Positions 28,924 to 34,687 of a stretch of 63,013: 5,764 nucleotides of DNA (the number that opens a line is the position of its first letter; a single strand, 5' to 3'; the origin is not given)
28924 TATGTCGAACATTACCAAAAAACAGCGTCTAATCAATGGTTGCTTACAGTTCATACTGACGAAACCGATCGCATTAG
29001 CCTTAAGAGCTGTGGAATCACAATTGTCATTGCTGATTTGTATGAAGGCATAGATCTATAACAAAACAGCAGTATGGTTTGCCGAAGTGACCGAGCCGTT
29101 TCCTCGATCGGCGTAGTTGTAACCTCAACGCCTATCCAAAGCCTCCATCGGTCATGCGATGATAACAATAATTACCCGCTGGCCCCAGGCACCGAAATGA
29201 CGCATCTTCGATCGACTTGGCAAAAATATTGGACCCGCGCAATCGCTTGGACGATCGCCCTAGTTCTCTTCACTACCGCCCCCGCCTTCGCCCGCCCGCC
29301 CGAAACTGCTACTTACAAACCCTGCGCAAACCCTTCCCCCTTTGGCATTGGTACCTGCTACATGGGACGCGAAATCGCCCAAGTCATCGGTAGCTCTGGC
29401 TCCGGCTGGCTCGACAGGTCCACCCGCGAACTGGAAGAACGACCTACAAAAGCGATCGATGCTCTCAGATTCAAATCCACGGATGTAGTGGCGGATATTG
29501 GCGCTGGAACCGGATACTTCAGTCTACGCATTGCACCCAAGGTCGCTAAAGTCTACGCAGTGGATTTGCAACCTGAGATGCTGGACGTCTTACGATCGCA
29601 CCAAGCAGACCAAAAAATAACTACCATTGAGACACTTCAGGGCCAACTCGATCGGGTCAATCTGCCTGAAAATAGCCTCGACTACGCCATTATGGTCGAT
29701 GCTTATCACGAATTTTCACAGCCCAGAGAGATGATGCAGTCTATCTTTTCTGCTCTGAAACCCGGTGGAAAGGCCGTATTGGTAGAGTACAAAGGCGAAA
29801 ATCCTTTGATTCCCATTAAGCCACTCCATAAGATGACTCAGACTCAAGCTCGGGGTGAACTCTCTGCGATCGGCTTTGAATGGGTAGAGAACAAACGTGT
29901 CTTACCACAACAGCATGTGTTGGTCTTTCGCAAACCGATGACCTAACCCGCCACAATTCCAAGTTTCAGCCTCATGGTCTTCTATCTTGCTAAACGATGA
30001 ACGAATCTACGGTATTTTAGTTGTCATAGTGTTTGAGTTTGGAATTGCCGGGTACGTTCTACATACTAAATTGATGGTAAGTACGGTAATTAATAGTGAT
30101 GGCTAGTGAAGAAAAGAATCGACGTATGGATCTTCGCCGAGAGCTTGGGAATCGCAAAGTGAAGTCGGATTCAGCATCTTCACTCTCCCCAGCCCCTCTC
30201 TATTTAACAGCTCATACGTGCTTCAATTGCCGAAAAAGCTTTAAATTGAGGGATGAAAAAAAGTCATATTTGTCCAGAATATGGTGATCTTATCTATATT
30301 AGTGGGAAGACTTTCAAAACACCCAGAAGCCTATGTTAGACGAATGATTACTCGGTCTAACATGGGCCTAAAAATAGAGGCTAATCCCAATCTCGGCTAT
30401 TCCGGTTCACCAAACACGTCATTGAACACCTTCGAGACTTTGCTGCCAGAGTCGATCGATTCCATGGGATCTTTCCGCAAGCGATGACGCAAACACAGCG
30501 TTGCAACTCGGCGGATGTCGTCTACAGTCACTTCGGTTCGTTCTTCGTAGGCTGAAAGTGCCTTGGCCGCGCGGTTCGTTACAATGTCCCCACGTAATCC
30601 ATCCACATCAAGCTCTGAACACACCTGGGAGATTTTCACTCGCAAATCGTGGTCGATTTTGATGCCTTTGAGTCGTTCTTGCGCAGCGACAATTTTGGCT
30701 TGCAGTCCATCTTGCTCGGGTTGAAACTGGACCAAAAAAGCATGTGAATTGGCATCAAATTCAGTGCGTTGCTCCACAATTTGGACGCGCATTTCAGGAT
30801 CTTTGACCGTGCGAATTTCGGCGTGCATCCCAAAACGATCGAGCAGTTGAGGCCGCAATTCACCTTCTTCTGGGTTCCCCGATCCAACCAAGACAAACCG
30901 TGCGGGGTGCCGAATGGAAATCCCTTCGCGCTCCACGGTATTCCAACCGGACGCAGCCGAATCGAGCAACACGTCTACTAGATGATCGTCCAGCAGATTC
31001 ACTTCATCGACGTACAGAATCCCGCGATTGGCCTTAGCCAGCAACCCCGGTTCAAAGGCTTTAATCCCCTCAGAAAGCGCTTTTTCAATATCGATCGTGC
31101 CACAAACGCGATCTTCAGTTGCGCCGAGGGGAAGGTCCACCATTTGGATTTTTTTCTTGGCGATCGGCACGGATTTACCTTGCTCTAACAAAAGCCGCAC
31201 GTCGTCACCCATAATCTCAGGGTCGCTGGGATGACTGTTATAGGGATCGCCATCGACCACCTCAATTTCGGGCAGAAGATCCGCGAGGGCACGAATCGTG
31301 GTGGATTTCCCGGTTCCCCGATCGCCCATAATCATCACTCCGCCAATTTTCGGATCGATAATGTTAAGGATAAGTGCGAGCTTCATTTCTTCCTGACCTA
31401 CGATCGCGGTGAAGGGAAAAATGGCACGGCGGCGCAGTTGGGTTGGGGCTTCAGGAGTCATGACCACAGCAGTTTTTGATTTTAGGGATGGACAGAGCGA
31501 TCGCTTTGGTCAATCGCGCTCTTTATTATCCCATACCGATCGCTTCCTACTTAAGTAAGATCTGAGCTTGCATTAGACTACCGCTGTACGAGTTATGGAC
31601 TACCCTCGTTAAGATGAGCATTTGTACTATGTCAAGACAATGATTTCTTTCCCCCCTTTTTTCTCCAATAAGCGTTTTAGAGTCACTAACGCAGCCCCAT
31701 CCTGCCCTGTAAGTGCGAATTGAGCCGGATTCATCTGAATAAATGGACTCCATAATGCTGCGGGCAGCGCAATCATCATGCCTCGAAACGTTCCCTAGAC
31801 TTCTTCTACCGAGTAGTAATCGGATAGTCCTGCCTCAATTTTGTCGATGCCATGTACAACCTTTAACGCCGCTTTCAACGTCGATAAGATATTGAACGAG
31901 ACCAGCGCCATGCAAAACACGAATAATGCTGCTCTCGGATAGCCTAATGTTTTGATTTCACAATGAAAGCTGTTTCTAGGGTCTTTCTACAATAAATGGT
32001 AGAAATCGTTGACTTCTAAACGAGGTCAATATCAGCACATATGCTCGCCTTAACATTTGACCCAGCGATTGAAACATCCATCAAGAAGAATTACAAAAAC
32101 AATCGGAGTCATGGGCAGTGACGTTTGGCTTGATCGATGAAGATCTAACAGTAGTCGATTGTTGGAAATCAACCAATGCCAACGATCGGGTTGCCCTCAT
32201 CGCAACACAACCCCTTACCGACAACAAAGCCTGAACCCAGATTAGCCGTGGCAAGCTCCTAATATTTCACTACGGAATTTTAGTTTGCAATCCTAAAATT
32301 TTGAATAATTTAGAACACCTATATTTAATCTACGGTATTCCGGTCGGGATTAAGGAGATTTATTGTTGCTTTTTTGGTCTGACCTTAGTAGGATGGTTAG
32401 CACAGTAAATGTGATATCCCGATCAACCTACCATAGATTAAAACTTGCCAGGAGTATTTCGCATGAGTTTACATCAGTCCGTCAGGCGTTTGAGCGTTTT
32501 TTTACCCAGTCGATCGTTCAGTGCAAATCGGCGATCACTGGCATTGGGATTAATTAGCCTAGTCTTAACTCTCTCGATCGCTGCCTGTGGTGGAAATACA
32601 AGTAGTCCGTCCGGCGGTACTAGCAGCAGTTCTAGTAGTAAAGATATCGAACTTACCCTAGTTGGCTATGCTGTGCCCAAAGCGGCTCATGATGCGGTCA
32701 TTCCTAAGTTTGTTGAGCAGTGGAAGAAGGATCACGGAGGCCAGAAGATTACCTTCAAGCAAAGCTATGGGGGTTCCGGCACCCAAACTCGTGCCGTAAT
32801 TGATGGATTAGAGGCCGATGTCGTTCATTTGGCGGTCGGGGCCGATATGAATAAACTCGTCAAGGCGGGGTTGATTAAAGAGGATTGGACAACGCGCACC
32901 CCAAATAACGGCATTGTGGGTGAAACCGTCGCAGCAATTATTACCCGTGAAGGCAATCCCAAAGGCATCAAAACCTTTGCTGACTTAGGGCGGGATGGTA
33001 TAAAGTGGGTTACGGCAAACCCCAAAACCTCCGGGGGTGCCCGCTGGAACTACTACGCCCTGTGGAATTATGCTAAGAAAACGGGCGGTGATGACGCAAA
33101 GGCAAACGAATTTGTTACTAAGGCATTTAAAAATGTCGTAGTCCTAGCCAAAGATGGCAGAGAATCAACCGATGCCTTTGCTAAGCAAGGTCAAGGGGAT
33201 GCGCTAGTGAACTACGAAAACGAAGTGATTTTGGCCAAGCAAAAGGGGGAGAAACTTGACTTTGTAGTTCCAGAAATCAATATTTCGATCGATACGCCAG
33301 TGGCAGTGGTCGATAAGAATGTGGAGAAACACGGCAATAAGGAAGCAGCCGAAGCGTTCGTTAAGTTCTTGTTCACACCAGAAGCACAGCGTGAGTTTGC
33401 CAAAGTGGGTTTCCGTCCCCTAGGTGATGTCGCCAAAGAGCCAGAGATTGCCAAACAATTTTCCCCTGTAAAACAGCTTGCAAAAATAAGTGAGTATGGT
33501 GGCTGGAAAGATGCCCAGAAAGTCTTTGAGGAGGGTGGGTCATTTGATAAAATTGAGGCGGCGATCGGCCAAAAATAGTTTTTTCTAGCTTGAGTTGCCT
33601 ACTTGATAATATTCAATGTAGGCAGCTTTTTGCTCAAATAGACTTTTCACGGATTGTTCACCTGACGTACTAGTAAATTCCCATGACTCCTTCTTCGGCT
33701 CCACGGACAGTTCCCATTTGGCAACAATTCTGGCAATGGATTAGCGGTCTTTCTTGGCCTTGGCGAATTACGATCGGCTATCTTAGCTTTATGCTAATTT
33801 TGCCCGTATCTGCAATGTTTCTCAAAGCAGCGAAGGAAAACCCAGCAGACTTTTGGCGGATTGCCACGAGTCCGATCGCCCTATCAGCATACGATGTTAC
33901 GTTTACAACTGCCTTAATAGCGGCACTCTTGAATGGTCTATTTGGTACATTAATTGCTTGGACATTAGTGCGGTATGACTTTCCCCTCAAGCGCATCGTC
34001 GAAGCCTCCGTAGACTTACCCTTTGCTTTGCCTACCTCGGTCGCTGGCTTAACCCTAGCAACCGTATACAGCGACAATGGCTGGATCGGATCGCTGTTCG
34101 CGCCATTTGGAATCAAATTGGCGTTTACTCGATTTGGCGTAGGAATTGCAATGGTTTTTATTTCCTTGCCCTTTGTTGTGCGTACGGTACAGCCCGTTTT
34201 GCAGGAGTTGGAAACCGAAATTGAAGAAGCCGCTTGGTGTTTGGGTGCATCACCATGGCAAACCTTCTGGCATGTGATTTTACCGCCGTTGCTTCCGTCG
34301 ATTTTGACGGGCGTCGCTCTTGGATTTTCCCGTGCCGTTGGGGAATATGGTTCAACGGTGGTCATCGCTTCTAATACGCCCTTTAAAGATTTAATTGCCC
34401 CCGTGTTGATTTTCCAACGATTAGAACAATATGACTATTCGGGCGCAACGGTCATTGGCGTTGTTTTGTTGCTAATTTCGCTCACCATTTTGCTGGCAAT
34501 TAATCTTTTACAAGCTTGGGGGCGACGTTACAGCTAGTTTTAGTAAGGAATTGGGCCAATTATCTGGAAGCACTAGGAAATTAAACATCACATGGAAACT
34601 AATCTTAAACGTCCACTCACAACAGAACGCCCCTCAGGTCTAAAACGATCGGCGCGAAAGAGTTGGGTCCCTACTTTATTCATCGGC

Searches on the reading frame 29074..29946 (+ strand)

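Call 44: search_protein_families(library=pfam, proteins=[window:29074-29946:+], max_evalue=0.00001)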
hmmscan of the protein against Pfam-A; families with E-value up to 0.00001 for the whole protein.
window:29074-29946:+ (290 aa): 9 families
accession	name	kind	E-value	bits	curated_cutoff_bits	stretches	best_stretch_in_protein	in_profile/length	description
PF13649.12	Methyltransf_25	-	3.2e-18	66.6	27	1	139-232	1-97/97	Methyltransferase domain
PF08241.18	Methyltransf_11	-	2.2e-17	63.9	21.2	1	141-235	2-94/95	Methyltransferase domain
PF13847.12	Methyltransf_31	-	3.3e-14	53.3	27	1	135-259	3-127/145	Methyltransferase domain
PF08242.18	Methyltransf_12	-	1e-13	52.2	30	1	141-233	2-97/98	Methyltransferase domain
PF13489.12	Methyltransf_23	-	2.5e-11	44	27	1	120-239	5-119/164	Methyltransferase domain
PF01209.24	Ubie_methyltran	-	8.4e-09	35.6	20.1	1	133-239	45-154/233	ubiE/COQ5 methyltransferase family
PF01728.25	FtsJ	-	1.5e-06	28.7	24.1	1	127-186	12-71/181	FtsJ-like methyltransferase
PF02475.24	TRM5-TYW2_MTfase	-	2.1e-06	28.2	28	1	132-232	33-131/164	TRM5/TYW2 methyltransferase domain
PF00891.24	Methyltransf_2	-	3e-06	27.2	22.3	1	126-239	53-167/210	O-methyltransferase domain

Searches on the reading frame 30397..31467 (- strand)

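Call 44: search_protein_families(library=pfam, proteins=[window:30397-31467:-], max_evalue=0.00001)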
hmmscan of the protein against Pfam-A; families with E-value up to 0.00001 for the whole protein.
window:30397-31467:- (356 aa): 4 families
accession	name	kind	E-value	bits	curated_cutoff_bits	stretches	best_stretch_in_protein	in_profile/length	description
PF17863.7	AAA_lid_2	-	1.9e-17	63.2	22.7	1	279-338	4-64/74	AAA lid domain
PF01078.27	Mg_chelatase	-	3e-12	46.8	20.3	1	130-199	89-158/207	Magnesium chelatase, subunit ChlI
PF07728.20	AAA_5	-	1.5e-07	31.9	22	0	104-212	25-139/139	AAA domain (dynein-related subfamily)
PF00493.29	MCM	-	1.3e-06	28.2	23.3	0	132-205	106-179/224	MCM P-loop domain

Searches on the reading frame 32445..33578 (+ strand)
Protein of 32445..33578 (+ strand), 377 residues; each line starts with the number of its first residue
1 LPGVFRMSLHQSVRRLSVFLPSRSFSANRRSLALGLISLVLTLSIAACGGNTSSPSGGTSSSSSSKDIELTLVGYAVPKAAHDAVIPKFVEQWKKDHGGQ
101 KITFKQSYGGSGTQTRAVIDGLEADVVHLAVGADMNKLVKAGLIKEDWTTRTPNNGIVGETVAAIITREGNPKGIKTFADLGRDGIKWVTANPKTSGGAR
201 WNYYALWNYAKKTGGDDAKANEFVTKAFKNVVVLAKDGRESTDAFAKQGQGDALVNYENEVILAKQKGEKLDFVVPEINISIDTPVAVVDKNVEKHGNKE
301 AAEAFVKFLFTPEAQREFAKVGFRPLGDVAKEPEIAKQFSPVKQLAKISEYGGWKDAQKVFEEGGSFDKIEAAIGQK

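Call 44: search_protein_families(library=pfam, proteins=[window:32445-33578:+], max_evalue=0.00001)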
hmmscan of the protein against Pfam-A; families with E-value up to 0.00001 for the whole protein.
window:32445-33578:+ (377 aa): 4 families
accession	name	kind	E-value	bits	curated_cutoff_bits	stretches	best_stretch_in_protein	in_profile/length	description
PF13531.11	SBP_bac_11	-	4e-39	135.2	25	1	71-324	2-227/227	Bacterial extracellular solute-binding protein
PF01547.30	SBP_bac_1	-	7.1e-22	79.2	26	1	85-315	9-306/307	Bacterial extracellular solute-binding protein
PF13416.11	SBP_bac_8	-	1.6e-09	38.4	27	1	174-332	108-267/279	Bacterial extracellular solute-binding protein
PF13343.11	SBP_bac_6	-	1.6e-06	28.2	24.6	1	199-335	103-228/245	Bacterial extracellular solute-binding protein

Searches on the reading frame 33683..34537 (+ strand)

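Call 44: search_protein_families(library=pfam, proteins=[window:33683-34537:+], max_evalue=0.00001)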
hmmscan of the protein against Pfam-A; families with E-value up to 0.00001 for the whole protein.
window:33683-34537:+ (284 aa): 1 family
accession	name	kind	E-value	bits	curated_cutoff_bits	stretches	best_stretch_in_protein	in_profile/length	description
PF00528.27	BPD_transp_1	-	2.1e-21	76.9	26.4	1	86-279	3-177/184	Binding-protein-dependent transport system inner membrane component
